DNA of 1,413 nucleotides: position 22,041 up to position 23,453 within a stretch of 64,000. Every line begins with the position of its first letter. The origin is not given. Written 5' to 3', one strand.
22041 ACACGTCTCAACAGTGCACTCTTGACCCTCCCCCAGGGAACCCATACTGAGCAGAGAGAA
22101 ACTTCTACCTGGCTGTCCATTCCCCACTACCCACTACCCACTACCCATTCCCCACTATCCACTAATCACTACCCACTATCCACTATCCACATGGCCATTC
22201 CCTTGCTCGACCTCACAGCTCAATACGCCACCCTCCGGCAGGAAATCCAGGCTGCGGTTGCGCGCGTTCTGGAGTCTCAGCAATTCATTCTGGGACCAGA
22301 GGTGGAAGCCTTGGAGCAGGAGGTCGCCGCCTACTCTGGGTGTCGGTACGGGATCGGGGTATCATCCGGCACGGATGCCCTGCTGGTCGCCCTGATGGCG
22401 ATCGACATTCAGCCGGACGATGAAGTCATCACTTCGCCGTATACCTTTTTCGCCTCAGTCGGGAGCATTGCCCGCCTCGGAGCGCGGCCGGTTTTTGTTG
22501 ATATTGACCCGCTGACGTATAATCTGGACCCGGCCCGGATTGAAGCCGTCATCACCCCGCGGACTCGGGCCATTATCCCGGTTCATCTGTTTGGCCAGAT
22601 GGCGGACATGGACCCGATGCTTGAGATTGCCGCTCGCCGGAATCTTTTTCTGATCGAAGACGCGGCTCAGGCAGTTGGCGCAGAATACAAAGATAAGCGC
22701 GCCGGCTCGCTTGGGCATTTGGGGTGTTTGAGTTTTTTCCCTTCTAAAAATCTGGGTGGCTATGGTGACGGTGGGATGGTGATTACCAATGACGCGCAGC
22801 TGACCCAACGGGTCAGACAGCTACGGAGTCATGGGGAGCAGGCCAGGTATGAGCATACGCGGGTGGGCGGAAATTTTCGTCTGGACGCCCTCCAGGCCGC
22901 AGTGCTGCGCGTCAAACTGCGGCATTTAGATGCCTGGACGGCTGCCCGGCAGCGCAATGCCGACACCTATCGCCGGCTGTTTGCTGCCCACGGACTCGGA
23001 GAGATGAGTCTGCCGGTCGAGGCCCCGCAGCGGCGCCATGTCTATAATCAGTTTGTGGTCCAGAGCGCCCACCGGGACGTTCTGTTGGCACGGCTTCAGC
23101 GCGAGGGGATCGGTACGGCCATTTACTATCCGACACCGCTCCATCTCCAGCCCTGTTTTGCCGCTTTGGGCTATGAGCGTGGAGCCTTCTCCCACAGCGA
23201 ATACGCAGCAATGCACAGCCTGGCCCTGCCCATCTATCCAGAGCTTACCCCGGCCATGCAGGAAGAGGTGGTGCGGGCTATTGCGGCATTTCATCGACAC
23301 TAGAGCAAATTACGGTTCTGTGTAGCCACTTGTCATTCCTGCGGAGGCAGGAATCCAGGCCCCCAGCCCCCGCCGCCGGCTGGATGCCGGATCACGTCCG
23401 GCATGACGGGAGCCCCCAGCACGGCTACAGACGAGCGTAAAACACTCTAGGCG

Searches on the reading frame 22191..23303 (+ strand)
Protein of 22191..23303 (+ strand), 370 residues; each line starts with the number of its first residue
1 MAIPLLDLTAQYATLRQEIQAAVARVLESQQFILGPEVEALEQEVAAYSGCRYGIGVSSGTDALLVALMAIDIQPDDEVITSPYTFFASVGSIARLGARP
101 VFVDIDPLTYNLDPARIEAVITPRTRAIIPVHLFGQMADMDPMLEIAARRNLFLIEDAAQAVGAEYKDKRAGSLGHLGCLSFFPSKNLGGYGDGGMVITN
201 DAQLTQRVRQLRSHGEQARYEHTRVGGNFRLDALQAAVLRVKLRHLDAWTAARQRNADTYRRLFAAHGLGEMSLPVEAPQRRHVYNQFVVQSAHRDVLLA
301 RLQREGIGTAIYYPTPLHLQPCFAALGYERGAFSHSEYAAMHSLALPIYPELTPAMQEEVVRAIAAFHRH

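Call 6: search_protein_families(library=pfam, proteins=[window:22191-23303:+])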
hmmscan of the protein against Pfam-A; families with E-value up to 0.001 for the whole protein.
window:22191-23303:+ (370 aa): 5 families
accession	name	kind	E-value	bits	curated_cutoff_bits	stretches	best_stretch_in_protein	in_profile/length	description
PF01041.23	DegT_DnrJ_EryC1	-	2e-120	402.7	19.8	1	15-364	3-359/360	DegT/DnrJ/EryC1/StrS aminotransferase family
PF01212.27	Beta_elim_lyase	-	1.2e-06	28.6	27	1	36-220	32-232/288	Beta-eliminating lyase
PF01053.26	Cys_Met_Meta_PP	-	0.00017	20.7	27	1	36-211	52-225/381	Cys/Met metabolism PLP-dependent enzyme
PF00266.25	Aminotran_5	-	0.00019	21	21.5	1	36-200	43-215/371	Aminotransferase class-V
PF00155.27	Aminotran_1_2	-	0.00081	19.1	19.7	0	38-214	44-247/361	Aminotransferase class I and II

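Call 9: find_homologous_proteins(query=window:22191-23303:+, max_evalue=1e-60)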
Query window:22191-23303:+ (370 aa): 8000 proteins with E <= 1e-60 among 8000 candidates; the best 120 are listed.
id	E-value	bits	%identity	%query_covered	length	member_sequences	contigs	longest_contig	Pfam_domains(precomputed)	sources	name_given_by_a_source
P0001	2.4e-237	805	98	100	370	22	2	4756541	PF01212.28,PF01041.24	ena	-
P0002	7.4e-230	780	94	100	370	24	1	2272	PF01041.24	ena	-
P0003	2.3e-228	775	94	100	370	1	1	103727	PF01041.24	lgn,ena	-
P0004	2.0e-222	756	91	100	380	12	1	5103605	PF01041.24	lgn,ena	-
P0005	5.2e-222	754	92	100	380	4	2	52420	PF01041.24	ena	-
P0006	5.7e-217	738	89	100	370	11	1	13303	PF01212.28,PF01053.27,PF01041.24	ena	-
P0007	5.8e-216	734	89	100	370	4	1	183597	PF01041.24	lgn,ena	-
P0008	8.2e-216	734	89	100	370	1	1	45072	PF00155.28,PF01212.28,PF01053.27,PF01041.24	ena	-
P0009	2.5e-215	732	88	100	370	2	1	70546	PF01212.28,PF01053.27,PF01041.24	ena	-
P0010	2.8e-215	732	88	100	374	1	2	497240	PF01041.24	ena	-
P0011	4.1e-215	732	88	100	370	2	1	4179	PF01041.24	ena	-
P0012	5.4e-215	731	88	100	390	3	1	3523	PF00266.26,PF01212.28,PF01053.27,PF01041.24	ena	-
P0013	2.7e-214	729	87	100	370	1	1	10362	PF01041.24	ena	-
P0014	3.7e-214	729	87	100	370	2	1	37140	PF01041.24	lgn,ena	-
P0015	3.6e-213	725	88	100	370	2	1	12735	PF01053.27,PF01041.24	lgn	-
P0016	5.5e-213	725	87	100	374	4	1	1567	PF00266.26,PF01041.24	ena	-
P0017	3.1e-212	722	88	100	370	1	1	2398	PF01041.24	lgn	-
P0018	1.3e-211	720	87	100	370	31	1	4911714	PF01041.24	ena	-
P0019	1.5e-211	720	87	100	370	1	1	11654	PF00155.28,PF01212.28,PF01053.27,PF01041.24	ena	-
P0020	3.0e-211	719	86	100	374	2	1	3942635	PF01041.24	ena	-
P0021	7.2e-211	718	86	100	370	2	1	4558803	PF00155.28,PF01212.28,PF01053.27,PF01041.24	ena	-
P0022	1.2e-210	717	86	100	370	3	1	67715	PF00266.26,PF01053.27,PF01041.24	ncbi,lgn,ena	-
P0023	7.2e-210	714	85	100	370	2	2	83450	PF00266.26,PF01053.27,PF01041.24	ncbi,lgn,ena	-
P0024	3.3e-206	702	85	100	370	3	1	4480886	PF01041.24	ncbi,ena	-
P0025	4.3e-206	702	85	100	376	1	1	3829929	PF00155.28,PF00266.26,PF01212.28,PF01053.27,PF01041.24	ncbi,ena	-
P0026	1.9e-204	697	85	100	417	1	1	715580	PF00155.28,PF01053.27,PF01041.24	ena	-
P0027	4.5e-204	695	84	100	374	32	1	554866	PF01053.27,PF01041.24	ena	-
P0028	4.3e-178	610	73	99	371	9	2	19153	PF00155.28,PF01053.27,PF01041.24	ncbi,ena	-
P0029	1.6e-175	601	73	99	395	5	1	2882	PF01041.24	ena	-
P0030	1.2e-172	592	73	98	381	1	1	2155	PF00155.28,PF01212.28,PF01053.27,PF01041.24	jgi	jgi:dTDP-4-amino-4,6-dideoxygalactose transaminase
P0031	1.3e-172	592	73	99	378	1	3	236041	PF00155.28,PF01212.28,PF01053.27,PF01041.24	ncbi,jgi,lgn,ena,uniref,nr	ncbi:DegT/DnrJ/EryC1/StrS family aminotransferase [Caldilinea sp.]|uniref:DegT/DnrJ/EryC1/StrS famil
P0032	1.7e-172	592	73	99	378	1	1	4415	PF00155.28,PF01212.28,PF01053.27,PF01041.24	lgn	-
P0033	3.1e-172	591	72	99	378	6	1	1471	PF00155.28,PF01212.28,PF01053.27,PF01041.24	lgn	-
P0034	3.6e-172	590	72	98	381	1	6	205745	PF00155.28,PF01212.28,PF01053.27,PF01041.24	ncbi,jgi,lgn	jgi:dTDP-4-amino-4,6-dideoxygalactose transaminase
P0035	1.3e-171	589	72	98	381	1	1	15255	PF00155.28,PF01212.28,PF01053.27,PF01041.24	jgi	-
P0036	2.1e-171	588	72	99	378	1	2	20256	PF00155.28,PF01212.28,PF01053.27,PF01041.24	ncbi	-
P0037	2.2e-171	588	72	99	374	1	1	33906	PF00155.28,PF01212.28,PF01053.27,PF01041.24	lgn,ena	-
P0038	2.4e-171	588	72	98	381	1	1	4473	PF00155.28,PF01212.28,PF01053.27,PF01041.24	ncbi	-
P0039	2.4e-171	588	73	98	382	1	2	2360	PF01212.28,PF01053.27,PF01041.24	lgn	-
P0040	3.4e-171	587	71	99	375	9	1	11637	PF00155.28,PF01212.28,PF01053.27,PF01041.24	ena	-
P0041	5.4e-171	587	71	99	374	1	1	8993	PF00155.28,PF01212.28,PF01053.27,PF01041.24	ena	-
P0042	1.0e-170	586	71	99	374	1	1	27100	PF00155.28,PF01212.28,PF01053.27,PF01041.24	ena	-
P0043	1.6e-170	585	71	99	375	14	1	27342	PF00155.28,PF01053.27,PF01041.24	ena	-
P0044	2.0e-170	585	70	99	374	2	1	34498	PF00155.28,PF01212.28,PF01053.27,PF01041.24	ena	-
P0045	2.3e-170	585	72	99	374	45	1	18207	PF00155.28,PF01053.27,PF01041.24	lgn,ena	-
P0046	2.4e-170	584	73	97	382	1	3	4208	PF01212.28,PF01053.27,PF01041.24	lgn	-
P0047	9.3e-170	583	71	99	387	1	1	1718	PF00155.28,PF01212.28,PF01053.27,PF01041.24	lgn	-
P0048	1.7e-169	582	71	99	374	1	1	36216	PF00155.28,PF01053.27,PF01041.24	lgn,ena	-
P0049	1.8e-169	582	68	99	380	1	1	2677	PF01212.28,PF01053.27,PF01041.24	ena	-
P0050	2.4e-169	581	72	99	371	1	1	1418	PF00155.28,PF01212.28,PF01053.27,PF01041.24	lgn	-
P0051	3.6e-169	581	71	99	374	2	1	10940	PF00155.28,PF01053.27,PF01041.24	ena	-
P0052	6.2e-169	580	70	99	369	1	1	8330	PF01212.28,PF01053.27,PF01041.24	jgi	-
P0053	6.6e-169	580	70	99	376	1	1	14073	PF01212.28,PF01053.27,PF01041.24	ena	-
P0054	1.2e-168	579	71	99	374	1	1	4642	PF01053.27,PF01041.24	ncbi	-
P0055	2.0e-168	578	71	99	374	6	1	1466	PF00155.28,PF01053.27,PF01041.24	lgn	-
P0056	2.7e-168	578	71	99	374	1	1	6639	PF01053.27,PF01041.24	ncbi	-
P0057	5.6e-168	577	71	99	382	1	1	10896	PF00155.28,PF01212.28,PF01053.27,PF01041.24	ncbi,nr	ncbi:MAG: DegT/DnrJ/EryC1/StrS family aminotransferase [Anaerolineales bacterium]|nr:DegT/DnrJ/EryC1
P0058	1.3e-167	575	71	99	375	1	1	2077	PF01212.28,PF01053.27,PF01041.24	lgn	-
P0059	1.5e-167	575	70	99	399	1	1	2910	PF01212.28,PF01053.27,PF01041.24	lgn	-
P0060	1.9e-167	575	70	99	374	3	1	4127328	PF00155.28,PF01212.28,PF01053.27,PF01041.24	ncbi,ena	-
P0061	2.5e-167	575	71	99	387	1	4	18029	PF00155.28,PF01212.28,PF01053.27,PF01041.24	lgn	-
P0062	4.8e-167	574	71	99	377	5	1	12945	PF00155.28,PF01212.28,PF01053.27,PF01041.24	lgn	-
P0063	8.4e-167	573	70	100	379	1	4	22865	PF00155.28,PF01212.28,PF01053.27,PF01041.24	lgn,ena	-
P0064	1.0e-166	572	71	99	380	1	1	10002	PF00155.28,PF01041.24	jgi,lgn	jgi:dTDP-4-amino-4,6-dideoxygalactose transaminase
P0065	1.2e-166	572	70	100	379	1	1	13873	PF00155.28,PF01212.28,PF01053.27,PF01041.24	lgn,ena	-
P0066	2.3e-166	571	69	99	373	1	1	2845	PF00155.28,PF01053.27,PF01041.24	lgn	-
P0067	2.5e-166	571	69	99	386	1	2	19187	PF01212.28,PF01053.27,PF01041.24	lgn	-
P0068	3.0e-166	571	69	99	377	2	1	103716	PF00266.26,PF01212.28,PF01053.27,PF01041.24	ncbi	ncbi:MAG: DegT/DnrJ/EryC1/StrS family aminotransferase [Caldilineaceae bacterium]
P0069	3.8e-166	571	69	99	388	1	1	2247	PF01212.28,PF01053.27,PF01041.24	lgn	-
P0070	4.4e-166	570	70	99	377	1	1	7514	PF00266.26,PF01212.28,PF01053.27,PF01041.24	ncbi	-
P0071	5.2e-166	570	69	99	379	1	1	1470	PF01212.28,PF01053.27,PF01041.24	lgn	-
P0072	5.2e-166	570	70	99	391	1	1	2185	PF01053.27,PF01041.24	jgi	jgi:dTDP-4-amino-4,6-dideoxygalactose transaminase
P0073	1.1e-165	569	69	100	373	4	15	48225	PF00155.28,PF00266.26,PF01053.27,PF01041.24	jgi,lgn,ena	jgi:dTDP-4-amino-4,6-dideoxygalactose transaminase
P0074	1.1e-165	569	68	100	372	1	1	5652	PF01053.27,PF01041.24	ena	-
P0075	1.1e-165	569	68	98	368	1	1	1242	PF00155.28,PF00266.26,PF01212.28,PF01053.27,PF01041.24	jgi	jgi:dTDP-4-amino-4,6-dideoxygalactose transaminase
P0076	1.4e-165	569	70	99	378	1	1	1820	PF00155.28,PF01212.28,PF01053.27,PF01041.24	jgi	jgi:dTDP-4-amino-4,6-dideoxygalactose transaminase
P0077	1.6e-165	569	70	99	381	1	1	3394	PF00155.28,PF01212.28,PF01053.27,PF01041.24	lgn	-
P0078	1.8e-165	568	68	99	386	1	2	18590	PF01212.28,PF01053.27,PF01041.24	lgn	-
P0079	1.8e-165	568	68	99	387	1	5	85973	PF01212.28,PF01053.27,PF01041.24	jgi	-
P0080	1.9e-165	568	70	99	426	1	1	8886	PF00155.28,PF01212.28,PF01053.27,PF01041.24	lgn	-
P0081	1.9e-165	568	69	99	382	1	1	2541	PF00266.26,PF01212.28,PF01053.27,PF01041.24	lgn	-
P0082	2.0e-165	568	70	99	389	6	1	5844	PF01212.28,PF01053.27,PF01041.24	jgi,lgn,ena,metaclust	metaclust:\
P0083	2.2e-165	568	71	99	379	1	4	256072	PF00155.28,PF00266.26,PF01212.28,PF01053.27,PF01041.24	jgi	jgi:dTDP-4-amino-4,6-dideoxygalactose transaminase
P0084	3.1e-165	568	68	100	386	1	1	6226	PF00266.26,PF01212.28,PF01053.27,PF01041.24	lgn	-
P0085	4.0e-165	567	70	99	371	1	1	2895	PF00155.28,PF01212.28,PF01053.27,PF01041.24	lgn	-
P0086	4.1e-165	567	69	99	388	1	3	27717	PF00266.26,PF01212.28,PF01053.27,PF01041.24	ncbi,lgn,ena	-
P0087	4.2e-165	567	68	100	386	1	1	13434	PF01053.27,PF01041.24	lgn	-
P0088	4.3e-165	567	68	100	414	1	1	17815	PF00155.28,PF00266.26,PF01212.28,PF01053.27,PF01041.24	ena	-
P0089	4.8e-165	567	69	99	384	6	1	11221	PF00155.28,PF01212.28,PF01053.27,PF01041.24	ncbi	-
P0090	5.1e-165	567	70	99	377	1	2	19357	PF00155.28,PF01212.28,PF01053.27,PF01041.24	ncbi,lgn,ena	-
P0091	7.1e-165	566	69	100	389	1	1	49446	PF01041.24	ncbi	-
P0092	7.3e-165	566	69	99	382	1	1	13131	PF00266.26,PF01212.28,PF01053.27,PF01041.24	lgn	-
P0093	1.1e-164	566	69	100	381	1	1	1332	PF00155.28,PF01212.28,PF01053.27,PF01041.24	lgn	-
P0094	1.3e-164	566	68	100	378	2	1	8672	PF01053.27,PF01041.24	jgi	jgi:dTDP-4-amino-4,6-dideoxygalactose transaminase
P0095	1.6e-164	565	69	99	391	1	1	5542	PF01053.27,PF01041.24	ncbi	-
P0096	1.7e-164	565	68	99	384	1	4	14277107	PF00155.28,PF00266.26,PF01212.28,PF01053.27,PF01041.24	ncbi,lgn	ncbi:MAG: DegT/DnrJ/EryC1/StrS family aminotransferase [Caldilineaceae bacterium]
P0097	1.7e-164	565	70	99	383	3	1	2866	PF00155.28,PF00266.26,PF01212.28,PF01053.27,PF01041.24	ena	-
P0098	1.8e-164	565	67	99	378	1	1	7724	PF01212.28,PF01053.27,PF01041.24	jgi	-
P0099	1.9e-164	565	68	100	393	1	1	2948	PF01041.24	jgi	-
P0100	1.9e-164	565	67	100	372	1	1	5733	PF01053.27,PF01041.24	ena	-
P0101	2.0e-164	565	69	99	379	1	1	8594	PF00155.28,PF01212.28,PF01053.27,PF01041.24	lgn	-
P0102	2.2e-164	565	67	99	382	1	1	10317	PF00155.28,PF01212.28,PF01053.27,PF01041.24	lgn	-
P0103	2.5e-164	565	68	99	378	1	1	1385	PF00155.28,PF01212.28,PF01053.27,PF01041.24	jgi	jgi:dTDP-4-amino-4,6-dideoxygalactose transaminase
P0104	2.5e-164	565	68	100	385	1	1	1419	PF01041.24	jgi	jgi:dTDP-4-amino-4,6-dideoxygalactose transaminase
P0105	3.3e-164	564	70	96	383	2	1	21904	PF01053.27,PF01041.24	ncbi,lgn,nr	ncbi:MAG TPA: DegT/DnrJ/EryC1/StrS family aminotransferase [Roseiflexaceae bacterium]|nr:DegT/DnrJ/E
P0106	3.5e-164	564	68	100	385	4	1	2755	PF01212.28,PF01053.27,PF01041.24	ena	-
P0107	4.2e-164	564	69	100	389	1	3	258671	PF00155.28,PF00266.26,PF01212.28,PF01053.27,PF01041.24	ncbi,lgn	-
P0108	5.2e-164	564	69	99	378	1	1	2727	PF00266.26,PF01212.28,PF01053.27,PF01041.24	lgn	-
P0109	5.2e-164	564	69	99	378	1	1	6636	PF00266.26,PF01212.28,PF01053.27,PF01041.24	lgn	-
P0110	5.3e-164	564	69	100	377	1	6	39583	PF00266.26,PF01212.28,PF01053.27,PF01041.24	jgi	jgi:dTDP-4-amino-4,6-dideoxygalactose transaminase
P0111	5.7e-164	563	67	99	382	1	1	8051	PF00155.28,PF01212.28,PF01053.27,PF01041.24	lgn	-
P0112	5.9e-164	563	67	99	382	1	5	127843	PF00155.28,PF01212.28,PF01053.27,PF01041.24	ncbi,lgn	-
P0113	6.9e-164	563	69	99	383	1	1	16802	PF01212.28,PF01053.27,PF01041.24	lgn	-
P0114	7.2e-164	563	69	99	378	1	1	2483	PF00155.28,PF00266.26,PF01212.28,PF01053.27,PF01041.24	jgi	jgi:dTDP-4-amino-4,6-dideoxygalactose transaminase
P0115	7.4e-164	563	70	99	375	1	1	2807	PF00266.26,PF01212.28,PF01053.27,PF01041.24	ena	-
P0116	7.6e-164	563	70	98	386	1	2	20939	PF01212.28,PF01053.27,PF01041.24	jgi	jgi:dTDP-4-amino-4,6-dideoxygalactose transaminase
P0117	8.4e-164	563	67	99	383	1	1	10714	PF00155.28,PF01041.24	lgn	-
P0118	8.5e-164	563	67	99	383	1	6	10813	PF00155.28,PF01041.24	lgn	-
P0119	8.6e-164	563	70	99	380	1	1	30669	PF00155.28,PF01212.28,PF01053.27,PF01041.24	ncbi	-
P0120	8.7e-164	563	69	99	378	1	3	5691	PF01212.28,PF01053.27,PF01041.24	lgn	-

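Call 12: find_encoding_contigs(protein=P0001, flank=3000, max_places=4)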
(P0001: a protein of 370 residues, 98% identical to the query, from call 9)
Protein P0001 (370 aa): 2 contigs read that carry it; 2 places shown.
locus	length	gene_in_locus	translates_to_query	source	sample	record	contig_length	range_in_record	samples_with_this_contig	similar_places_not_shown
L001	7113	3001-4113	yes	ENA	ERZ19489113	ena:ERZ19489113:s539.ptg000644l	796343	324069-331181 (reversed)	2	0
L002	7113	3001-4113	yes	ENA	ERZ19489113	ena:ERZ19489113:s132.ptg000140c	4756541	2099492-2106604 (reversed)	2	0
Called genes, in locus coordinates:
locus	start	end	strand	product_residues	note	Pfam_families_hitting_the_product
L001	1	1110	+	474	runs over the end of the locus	PF00282:Pyridoxal_deC, PF01212:Beta_elim_lyase (weak), PF05889:SepSecS (weak)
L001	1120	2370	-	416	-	PF19293:CdaA_N (weak), PF02457:DAC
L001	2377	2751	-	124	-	-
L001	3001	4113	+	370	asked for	PF01041:DegT_DnrJ_EryC1, PF01212:Beta_elim_lyase (weak)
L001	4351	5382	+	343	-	PF00296:Bac_luciferase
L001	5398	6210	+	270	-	PF03746:LamB_YcsF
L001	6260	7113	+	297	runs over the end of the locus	PF02682:CT_C_D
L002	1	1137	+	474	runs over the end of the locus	PF00282:Pyridoxal_deC, PF01212:Beta_elim_lyase (weak), PF05889:SepSecS (weak)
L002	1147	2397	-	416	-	PF19293:CdaA_N (weak), PF02457:DAC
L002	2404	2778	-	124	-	-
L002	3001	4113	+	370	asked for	PF01041:DegT_DnrJ_EryC1, PF01212:Beta_elim_lyase (weak)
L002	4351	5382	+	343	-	PF00296:Bac_luciferase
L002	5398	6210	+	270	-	PF03746:LamB_YcsF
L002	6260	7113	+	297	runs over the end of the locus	PF02682:CT_C_D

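Call 13: find_encoding_contigs(protein=P0003, flank=3000, max_places=3)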
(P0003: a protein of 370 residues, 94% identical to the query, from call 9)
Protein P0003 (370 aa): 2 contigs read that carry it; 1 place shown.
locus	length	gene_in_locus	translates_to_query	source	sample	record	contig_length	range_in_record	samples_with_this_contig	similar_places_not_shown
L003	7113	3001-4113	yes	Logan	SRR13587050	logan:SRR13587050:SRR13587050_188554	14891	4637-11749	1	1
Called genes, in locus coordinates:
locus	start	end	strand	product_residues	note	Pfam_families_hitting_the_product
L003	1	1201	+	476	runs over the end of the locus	PF00282:Pyridoxal_deC, PF01212:Beta_elim_lyase (weak), PF05889:SepSecS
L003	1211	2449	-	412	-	PF19293:CdaA_N (faint), PF02457:DAC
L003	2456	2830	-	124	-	-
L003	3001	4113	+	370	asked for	PF01041:DegT_DnrJ_EryC1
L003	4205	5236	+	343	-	PF00296:Bac_luciferase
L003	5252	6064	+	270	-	PF03746:LamB_YcsF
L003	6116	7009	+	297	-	PF02682:CT_C_D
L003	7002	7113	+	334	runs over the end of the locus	PF02626:CT_A_B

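Call 14: find_encoding_contigs(protein=P0004, flank=3000, max_places=3)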
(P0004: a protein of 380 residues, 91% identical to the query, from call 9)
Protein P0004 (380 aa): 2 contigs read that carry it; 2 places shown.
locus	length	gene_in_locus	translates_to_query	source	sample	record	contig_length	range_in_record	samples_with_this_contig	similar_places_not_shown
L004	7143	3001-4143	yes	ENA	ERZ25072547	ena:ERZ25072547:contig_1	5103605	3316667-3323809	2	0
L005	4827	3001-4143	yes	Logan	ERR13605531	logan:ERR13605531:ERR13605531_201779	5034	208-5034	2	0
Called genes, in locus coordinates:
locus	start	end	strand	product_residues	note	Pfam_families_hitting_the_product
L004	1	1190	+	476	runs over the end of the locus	PF00282:Pyridoxal_deC, PF01212:Beta_elim_lyase (weak), PF05889:SepSecS (weak)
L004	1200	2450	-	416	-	PF19293:CdaA_N (weak), PF02457:DAC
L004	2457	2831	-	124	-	-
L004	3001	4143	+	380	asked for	PF01041:DegT_DnrJ_EryC1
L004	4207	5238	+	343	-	PF00296:Bac_luciferase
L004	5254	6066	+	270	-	PF03746:LamB_YcsF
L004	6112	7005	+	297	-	PF02682:CT_C_D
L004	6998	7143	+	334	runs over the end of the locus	PF02626:CT_A_B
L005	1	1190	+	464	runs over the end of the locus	?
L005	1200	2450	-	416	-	PF19293:CdaA_N (weak), PF02457:DAC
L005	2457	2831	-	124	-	-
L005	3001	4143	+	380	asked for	PF01041:DegT_DnrJ_EryC1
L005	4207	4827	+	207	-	?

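Call 19: find_encoding_contigs(protein=P0012, flank=3000, max_places=2)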
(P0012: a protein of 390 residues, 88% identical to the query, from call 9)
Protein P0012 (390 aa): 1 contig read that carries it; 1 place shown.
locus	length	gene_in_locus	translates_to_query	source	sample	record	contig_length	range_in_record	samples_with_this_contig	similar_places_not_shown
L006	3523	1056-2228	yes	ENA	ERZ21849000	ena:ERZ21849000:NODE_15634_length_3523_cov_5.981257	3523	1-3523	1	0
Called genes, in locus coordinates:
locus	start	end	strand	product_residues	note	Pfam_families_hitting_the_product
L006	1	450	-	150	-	?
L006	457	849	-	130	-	-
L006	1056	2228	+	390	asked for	PF00266:Aminotran_5 (faint), PF01041:DegT_DnrJ_EryC1, PF01212:Beta_elim_lyase (faint), PF01053:Cys_Met_Meta_PP (faint)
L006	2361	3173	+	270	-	PF03746:LamB_YcsF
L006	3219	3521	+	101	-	?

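Call 20: find_encoding_contigs(protein=P0006, flank=3000, max_places=2)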
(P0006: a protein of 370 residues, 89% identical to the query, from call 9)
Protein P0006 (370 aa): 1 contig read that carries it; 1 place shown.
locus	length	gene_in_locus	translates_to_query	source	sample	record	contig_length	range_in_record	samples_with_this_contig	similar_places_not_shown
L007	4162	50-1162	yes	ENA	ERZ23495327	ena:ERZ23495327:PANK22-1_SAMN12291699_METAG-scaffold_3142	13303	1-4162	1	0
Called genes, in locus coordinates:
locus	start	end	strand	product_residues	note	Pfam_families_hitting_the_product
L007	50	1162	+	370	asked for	PF01041:DegT_DnrJ_EryC1, PF01212:Beta_elim_lyase (weak), PF01053:Cys_Met_Meta_PP (weak)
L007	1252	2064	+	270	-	PF03746:LamB_YcsF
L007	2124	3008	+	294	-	PF02682:CT_C_D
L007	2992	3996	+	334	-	PF02626:CT_A_B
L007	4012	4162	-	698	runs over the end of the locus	PF05378:Hydant_A_N, PF01968:Hydantoinase_A, PF19278:Hydant_A_C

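Call 22: find_encoding_contigs(protein=P0007, flank=3000, max_places=2)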
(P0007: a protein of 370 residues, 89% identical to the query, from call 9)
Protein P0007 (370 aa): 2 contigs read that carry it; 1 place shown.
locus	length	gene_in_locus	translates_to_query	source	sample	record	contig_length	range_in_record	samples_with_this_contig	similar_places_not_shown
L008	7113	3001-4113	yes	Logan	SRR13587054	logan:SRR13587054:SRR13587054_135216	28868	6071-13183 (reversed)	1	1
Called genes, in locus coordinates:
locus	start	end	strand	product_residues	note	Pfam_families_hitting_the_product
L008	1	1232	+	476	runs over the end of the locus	PF00282:Pyridoxal_deC, PF01212:Beta_elim_lyase (weak), PF05889:SepSecS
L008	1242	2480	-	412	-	PF02457:DAC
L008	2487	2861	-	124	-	-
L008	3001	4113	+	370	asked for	PF01041:DegT_DnrJ_EryC1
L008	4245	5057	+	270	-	PF03746:LamB_YcsF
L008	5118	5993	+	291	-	PF02682:CT_C_D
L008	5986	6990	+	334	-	PF02626:CT_A_B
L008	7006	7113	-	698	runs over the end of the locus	PF05378:Hydant_A_N, PF01968:Hydantoinase_A, PF19278:Hydant_A_C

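Call 23: find_encoding_contigs(protein=P0008, flank=3000, max_places=2)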
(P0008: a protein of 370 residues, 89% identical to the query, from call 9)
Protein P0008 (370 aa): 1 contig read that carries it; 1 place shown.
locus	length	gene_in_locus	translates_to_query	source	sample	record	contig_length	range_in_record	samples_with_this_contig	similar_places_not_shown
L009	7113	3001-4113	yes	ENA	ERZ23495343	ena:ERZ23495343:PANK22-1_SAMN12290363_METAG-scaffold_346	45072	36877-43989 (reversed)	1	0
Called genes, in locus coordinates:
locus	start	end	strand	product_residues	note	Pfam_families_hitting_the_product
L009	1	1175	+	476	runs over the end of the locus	PF00282:Pyridoxal_deC, PF01212:Beta_elim_lyase (weak), PF05889:SepSecS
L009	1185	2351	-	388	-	PF02457:DAC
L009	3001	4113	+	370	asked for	PF00155:Aminotran_1_2 (weak), PF01041:DegT_DnrJ_EryC1, PF01212:Beta_elim_lyase (weak), PF01053:Cys_Met_Meta_PP (weak)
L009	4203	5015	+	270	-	PF03746:LamB_YcsF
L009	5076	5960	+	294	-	PF02682:CT_C_D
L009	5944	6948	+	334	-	PF02626:CT_A_B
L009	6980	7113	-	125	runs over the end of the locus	PF01850:PIN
